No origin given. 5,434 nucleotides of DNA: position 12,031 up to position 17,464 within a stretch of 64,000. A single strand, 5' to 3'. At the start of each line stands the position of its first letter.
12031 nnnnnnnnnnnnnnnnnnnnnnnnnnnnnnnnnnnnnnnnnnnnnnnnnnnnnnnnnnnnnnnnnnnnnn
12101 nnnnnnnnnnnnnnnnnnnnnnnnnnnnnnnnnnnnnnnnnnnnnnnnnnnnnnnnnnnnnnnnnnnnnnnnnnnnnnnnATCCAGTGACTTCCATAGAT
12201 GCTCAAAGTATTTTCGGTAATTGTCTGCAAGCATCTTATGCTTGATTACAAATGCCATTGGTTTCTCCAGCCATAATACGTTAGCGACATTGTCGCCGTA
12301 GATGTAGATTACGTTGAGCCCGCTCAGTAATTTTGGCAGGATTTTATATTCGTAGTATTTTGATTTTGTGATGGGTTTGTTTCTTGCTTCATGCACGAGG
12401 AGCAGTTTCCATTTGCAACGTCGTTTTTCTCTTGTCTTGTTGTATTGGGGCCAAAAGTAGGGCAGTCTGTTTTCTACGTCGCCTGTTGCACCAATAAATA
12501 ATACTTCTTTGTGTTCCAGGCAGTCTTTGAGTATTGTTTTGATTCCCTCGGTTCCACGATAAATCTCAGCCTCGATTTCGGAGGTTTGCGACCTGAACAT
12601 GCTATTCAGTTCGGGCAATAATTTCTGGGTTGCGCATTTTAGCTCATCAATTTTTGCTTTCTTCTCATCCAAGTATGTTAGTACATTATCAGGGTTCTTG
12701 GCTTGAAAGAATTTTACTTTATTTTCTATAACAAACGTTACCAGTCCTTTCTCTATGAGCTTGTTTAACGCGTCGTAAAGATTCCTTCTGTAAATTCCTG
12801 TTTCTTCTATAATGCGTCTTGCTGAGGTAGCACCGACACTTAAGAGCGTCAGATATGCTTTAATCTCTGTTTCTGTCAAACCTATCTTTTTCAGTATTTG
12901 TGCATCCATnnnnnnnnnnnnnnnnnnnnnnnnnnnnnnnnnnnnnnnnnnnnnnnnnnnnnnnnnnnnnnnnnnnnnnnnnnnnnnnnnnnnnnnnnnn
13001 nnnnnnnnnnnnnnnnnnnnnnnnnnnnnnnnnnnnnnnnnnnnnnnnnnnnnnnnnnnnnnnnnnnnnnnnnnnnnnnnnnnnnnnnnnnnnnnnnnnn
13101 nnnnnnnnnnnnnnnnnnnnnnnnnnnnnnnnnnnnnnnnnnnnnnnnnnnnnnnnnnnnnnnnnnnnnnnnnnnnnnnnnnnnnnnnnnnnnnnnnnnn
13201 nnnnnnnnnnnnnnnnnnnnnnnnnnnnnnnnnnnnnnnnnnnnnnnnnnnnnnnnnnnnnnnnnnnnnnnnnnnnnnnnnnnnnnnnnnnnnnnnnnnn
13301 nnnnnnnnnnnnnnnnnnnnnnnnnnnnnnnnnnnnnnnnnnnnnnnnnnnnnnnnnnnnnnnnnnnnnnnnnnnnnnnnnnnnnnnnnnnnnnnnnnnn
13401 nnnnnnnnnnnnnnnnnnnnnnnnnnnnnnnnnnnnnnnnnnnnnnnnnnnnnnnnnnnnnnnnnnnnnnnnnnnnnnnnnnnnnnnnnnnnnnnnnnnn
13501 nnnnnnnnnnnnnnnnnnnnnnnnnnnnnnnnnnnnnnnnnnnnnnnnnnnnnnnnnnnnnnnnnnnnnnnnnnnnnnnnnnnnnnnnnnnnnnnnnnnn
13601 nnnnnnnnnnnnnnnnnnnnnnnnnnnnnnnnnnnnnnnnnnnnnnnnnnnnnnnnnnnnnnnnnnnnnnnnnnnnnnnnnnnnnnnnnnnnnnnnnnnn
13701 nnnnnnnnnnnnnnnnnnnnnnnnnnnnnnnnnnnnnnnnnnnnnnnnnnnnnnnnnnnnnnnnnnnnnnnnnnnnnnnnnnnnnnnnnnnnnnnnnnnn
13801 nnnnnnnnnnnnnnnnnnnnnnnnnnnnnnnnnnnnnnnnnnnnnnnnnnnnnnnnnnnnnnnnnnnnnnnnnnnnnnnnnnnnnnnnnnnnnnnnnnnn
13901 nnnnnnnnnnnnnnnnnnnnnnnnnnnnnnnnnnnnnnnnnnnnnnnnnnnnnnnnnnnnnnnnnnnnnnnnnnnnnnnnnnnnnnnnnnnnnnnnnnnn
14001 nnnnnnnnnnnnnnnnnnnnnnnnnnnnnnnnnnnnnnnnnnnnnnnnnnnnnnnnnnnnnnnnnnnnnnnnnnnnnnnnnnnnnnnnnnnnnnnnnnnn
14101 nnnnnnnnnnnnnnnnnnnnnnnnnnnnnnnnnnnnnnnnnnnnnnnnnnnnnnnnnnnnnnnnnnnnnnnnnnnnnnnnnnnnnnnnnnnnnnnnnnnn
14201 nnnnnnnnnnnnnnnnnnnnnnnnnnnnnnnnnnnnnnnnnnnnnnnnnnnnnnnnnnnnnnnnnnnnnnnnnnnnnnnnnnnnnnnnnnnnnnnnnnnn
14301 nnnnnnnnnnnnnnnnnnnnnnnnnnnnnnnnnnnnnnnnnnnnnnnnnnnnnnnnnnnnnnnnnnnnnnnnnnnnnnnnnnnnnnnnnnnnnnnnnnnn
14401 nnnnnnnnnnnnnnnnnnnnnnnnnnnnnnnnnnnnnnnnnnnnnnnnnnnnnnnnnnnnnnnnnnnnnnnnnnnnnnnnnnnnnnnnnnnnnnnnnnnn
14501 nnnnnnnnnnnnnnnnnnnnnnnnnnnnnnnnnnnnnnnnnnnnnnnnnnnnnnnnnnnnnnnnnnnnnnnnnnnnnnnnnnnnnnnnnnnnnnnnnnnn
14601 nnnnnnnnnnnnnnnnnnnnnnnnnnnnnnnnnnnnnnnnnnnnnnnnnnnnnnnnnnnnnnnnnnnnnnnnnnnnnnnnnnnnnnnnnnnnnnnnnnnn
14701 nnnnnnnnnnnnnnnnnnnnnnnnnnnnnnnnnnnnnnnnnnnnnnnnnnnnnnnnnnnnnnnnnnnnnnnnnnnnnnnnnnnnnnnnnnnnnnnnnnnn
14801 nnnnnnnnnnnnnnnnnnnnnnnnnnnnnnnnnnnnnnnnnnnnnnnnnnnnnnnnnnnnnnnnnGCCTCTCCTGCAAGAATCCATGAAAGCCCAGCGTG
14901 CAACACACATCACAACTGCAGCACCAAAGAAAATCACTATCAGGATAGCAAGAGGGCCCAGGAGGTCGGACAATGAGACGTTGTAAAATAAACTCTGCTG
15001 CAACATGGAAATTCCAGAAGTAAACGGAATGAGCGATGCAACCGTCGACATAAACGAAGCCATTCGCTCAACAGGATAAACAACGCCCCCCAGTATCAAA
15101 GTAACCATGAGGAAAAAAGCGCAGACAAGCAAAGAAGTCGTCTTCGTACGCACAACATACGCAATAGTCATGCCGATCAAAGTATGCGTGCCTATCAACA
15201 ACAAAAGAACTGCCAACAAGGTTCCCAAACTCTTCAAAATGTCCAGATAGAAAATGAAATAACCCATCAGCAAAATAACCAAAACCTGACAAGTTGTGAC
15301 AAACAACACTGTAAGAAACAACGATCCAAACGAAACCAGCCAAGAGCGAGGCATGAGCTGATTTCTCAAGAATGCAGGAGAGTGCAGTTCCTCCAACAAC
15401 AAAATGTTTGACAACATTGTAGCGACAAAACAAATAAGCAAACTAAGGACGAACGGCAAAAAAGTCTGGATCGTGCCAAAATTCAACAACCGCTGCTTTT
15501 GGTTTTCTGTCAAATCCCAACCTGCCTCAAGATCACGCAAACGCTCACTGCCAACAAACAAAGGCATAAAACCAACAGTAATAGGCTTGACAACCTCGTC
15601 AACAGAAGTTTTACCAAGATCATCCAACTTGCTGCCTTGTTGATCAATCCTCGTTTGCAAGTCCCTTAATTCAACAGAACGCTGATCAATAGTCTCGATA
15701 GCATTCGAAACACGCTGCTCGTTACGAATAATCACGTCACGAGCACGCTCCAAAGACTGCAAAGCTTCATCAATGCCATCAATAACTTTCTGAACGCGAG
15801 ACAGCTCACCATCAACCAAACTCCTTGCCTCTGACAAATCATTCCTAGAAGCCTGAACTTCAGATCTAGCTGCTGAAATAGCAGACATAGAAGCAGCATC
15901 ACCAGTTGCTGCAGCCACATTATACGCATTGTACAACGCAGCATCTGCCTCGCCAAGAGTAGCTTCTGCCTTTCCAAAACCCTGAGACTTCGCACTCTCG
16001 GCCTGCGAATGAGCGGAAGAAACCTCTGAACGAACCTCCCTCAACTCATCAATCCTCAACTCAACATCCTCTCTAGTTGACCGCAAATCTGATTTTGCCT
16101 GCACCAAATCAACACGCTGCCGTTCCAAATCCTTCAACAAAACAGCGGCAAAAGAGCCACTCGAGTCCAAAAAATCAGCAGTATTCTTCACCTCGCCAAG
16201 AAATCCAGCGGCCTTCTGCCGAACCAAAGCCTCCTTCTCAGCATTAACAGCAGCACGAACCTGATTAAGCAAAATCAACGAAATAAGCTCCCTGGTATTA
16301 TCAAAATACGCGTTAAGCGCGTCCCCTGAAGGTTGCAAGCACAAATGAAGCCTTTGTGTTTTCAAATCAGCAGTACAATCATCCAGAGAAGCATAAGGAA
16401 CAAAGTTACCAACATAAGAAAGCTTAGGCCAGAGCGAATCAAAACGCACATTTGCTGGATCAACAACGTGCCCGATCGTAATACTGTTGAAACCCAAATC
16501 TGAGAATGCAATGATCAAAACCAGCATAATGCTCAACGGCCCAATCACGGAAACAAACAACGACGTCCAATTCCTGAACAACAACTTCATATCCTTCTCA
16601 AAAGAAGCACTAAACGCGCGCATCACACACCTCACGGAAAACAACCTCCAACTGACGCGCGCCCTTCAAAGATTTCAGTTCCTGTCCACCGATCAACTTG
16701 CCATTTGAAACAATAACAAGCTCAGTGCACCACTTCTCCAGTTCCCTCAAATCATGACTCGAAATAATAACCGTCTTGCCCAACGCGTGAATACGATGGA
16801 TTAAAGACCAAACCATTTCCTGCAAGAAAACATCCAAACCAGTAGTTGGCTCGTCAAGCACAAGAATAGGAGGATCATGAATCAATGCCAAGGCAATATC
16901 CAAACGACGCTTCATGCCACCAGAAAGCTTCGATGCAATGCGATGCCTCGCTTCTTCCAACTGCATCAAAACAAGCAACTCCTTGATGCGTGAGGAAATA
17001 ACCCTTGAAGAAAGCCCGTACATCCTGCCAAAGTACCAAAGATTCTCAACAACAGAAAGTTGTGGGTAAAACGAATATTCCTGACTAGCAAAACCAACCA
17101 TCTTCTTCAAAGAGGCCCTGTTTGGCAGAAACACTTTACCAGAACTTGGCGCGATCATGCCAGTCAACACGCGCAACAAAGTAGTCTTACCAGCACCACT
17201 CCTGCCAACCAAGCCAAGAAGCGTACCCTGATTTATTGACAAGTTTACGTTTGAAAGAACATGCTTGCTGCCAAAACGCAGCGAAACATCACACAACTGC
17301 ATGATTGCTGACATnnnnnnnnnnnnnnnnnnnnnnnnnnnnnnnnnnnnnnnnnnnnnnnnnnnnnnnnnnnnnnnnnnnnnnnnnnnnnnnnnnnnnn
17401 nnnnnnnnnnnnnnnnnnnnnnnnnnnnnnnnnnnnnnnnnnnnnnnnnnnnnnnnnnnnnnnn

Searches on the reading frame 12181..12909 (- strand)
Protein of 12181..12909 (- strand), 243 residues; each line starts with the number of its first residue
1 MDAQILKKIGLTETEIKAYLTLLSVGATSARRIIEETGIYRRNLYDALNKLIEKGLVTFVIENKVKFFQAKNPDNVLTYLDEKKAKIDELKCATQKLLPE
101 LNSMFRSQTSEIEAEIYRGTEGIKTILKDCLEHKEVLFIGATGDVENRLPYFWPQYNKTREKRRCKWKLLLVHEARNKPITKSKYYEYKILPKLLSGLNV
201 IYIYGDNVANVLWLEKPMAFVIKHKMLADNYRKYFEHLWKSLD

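Call 55: search_protein_families(library=pfam, proteins=[window:12181-12909:-], max_evalue=0.01)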
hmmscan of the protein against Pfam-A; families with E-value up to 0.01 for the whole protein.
window:12181-12909:- (243 aa): 2 families
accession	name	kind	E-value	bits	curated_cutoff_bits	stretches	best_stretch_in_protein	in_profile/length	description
PF01978.25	TrmB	-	1.7e-15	57.1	25.6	1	6-73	1-67/68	Sugar-specific transcriptional regulator TrmB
PF16522.10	FliS_cochap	-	0.00018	21.8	43.2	1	28-90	74-137/149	Flagellar FLiS export co-chaperone, HP1076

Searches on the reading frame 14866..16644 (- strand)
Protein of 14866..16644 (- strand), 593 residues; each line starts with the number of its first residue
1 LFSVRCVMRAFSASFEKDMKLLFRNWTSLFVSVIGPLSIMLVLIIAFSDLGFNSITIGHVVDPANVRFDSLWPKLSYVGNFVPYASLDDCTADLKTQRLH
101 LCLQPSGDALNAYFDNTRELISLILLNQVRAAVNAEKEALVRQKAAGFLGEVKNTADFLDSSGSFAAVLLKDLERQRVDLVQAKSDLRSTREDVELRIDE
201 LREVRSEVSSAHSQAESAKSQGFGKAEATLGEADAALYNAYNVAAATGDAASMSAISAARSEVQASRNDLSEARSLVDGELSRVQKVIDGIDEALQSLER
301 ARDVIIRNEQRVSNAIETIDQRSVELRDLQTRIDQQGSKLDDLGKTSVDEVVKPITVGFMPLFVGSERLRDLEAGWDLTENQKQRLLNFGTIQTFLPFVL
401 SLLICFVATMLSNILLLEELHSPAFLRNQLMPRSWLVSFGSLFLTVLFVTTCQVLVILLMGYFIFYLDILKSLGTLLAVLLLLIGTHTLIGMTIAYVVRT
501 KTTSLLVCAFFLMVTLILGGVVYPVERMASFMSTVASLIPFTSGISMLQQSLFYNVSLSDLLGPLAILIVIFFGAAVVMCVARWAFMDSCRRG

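Call 55: search_protein_families(library=pfam, proteins=[window:14866-16644:-], max_evalue=0.01)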
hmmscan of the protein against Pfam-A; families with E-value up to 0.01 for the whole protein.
window:14866-16644:- (593 aa): 3 families
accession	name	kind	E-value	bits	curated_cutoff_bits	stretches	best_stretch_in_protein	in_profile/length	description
PF01061.29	ABC2_membrane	-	9.1e-15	55.2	26.9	1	381-553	44-211/211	ABC-2 type transporter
PF12698.13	ABC2_membrane_3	-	1.9e-13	50.7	31.6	1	362-574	153-340/347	ABC-2 family transporter protein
PF04108.17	ATG17_like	-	0.0017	18.4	43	1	252-367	4-100/355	Autophagy protein ATG17-like domain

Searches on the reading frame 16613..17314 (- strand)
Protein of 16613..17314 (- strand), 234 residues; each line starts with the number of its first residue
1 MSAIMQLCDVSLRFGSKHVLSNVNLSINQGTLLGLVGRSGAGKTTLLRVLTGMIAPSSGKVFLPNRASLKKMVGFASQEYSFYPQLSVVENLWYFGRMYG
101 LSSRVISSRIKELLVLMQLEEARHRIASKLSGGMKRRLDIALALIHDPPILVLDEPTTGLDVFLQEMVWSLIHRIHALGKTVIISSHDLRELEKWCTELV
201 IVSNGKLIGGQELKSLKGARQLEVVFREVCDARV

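Call 73: search_protein_families(library=pfam, proteins=[window:16613-17314:-], max_evalue=0.001)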
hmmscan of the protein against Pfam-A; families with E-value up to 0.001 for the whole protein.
window:16613-17314:- (234 aa): 2 families
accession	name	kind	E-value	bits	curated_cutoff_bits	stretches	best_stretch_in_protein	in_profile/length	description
PF00005.33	ABC_tran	-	1.1e-31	110.7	25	1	20-158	1-137/137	ABC transporter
PF13304.12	AAA_21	-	1.2e-12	49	27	1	90-191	201-302/304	AAA domain, putative AbiEii toxin, Type IV TA system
